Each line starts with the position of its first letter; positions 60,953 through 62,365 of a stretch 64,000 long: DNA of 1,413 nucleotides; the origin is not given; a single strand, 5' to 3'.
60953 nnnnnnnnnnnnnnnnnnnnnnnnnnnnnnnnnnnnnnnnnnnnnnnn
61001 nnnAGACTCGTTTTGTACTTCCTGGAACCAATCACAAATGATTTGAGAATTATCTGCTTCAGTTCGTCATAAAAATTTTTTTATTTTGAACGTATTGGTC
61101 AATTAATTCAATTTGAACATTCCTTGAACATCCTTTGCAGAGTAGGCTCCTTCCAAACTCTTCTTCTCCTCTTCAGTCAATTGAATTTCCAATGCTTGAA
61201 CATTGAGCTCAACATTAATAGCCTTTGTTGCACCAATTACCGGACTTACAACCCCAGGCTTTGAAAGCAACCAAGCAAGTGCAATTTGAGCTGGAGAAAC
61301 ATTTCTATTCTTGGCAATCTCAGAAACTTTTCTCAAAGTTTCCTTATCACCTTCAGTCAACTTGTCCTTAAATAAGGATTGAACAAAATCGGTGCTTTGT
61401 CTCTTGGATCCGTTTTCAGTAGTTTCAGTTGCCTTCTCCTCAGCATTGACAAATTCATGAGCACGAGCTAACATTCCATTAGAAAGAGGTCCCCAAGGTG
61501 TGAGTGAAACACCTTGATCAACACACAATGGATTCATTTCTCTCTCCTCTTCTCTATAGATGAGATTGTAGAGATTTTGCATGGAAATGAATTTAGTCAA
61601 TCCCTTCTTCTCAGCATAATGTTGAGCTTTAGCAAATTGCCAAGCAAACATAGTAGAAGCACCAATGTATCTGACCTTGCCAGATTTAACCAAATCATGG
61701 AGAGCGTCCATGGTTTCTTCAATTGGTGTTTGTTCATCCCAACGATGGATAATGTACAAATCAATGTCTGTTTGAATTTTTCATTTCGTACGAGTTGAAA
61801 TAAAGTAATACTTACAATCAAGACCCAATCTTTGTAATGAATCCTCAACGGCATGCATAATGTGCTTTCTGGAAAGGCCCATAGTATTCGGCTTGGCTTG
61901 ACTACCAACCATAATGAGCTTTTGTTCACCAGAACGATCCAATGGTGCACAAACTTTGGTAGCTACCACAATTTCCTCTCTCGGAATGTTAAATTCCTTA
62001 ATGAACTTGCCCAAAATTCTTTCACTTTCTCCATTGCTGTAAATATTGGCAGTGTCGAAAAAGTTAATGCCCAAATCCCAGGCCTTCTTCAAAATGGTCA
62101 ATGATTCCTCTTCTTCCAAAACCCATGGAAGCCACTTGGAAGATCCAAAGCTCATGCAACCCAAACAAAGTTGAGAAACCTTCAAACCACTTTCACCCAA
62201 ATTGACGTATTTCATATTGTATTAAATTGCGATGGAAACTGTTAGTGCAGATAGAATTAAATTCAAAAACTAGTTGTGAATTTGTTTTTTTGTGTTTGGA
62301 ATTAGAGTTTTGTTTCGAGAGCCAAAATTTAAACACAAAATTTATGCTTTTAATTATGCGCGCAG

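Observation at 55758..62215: Divergent HydG/HydE hydrogenase-maturase pair inside a four-gene redox cluster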

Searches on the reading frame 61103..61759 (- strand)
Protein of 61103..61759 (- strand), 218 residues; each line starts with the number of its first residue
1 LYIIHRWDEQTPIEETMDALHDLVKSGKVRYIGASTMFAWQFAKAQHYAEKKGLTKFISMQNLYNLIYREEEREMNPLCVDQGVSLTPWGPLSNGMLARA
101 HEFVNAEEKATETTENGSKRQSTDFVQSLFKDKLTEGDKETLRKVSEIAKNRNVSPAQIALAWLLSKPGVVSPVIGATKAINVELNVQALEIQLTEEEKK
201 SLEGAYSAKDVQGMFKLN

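Call 3: search_protein_families(library=pfam, proteins=[window:61103-61759:-], max_evalue=0.01)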
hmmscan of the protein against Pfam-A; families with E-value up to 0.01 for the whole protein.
window:61103-61759:- (218 aa): 1 family
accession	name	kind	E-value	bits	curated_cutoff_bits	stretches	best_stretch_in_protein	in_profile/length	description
PF00248.27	Aldo_ket_red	-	1.2e-44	153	24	1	1-204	105-288/291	Aldo/keto reductase family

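Call 4: search_protein_families(library=ncbifam, proteins=[window:61103-61759:-], max_evalue=0.01)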
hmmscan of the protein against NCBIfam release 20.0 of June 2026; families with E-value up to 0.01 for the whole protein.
window:61103-61759:- (218 aa): 7 families
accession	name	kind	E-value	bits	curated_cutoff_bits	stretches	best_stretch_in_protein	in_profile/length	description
NF007388.0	PRK09912.1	subfamily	3.5e-23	82.1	448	1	2-198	135-324/346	L-glyceraldehyde 3-phosphate reductase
NF007912.0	PRK10625.1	equivalog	6e-23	81.8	415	1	11-205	152-337/346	NADP(H)-dependent aldo-keto reductase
NF049922.1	MethglyxlRedYdjG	equivalog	7.5e-18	64.6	550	1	10-202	144-317/326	NADH-dependent methylglyoxal reductase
NF007695.0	PRK10376.1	subfamily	8.1e-17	61.2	280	2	9-93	139-216/290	oxidoreductase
TIGR01293.1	Kv_beta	subfamily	6.3e-16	58.3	365.4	1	3-195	120-306/319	voltage-dependent potassium channel subunit beta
NF008377.0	PRK11172.1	equivalog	5.2e-10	39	327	1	145-202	192-247/267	2,5-didehydrogluconate reductase DkgB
NF008598.0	PRK11565.1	equivalog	0.00095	18.3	425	0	144-201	201-256/275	2,5-didehydrogluconate reductase DkgA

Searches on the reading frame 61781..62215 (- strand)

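Call 3: search_protein_families(library=pfam, proteins=[window:61781-62215:-], max_evalue=0.01)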
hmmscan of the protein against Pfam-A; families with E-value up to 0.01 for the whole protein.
window:61781-62215:- (144 aa): 1 family
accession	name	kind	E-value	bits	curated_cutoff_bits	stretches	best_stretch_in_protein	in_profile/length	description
PF00248.27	Aldo_ket_red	-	3.6e-25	89.1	24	1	16-134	2-102/291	Aldo/keto reductase family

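Call 4: search_protein_families(library=ncbifam, proteins=[window:61781-62215:-], max_evalue=0.01)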
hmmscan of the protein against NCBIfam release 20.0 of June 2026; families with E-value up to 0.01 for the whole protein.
window:61781-62215:- (144 aa): 7 families
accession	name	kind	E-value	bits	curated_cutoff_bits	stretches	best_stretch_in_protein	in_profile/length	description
TIGR01293.1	Kv_beta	subfamily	1e-20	74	365.4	1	1-133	1-114/319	voltage-dependent potassium channel subunit beta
NF049922.1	MethglyxlRedYdjG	equivalog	1.1e-19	70.6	550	1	1-134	1-129/326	NADH-dependent methylglyoxal reductase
NF007388.0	PRK09912.1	subfamily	6.2e-13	48.4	448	1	1-142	13-139/346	L-glyceraldehyde 3-phosphate reductase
NF007912.0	PRK10625.1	equivalog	4.6e-11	42.7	415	1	1-133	1-124/346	NADP(H)-dependent aldo-keto reductase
NF008598.0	PRK11565.1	equivalog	1.5e-07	30.8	425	1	31-90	23-79/275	2,5-didehydrogluconate reductase DkgA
NF007695.0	PRK10376.1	subfamily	1.2e-06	27.8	280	1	10-134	14-123/290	oxidoreductase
NF008377.0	PRK11172.1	equivalog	2.1e-06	27.1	327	1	33-101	13-76/267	2,5-didehydrogluconate reductase DkgB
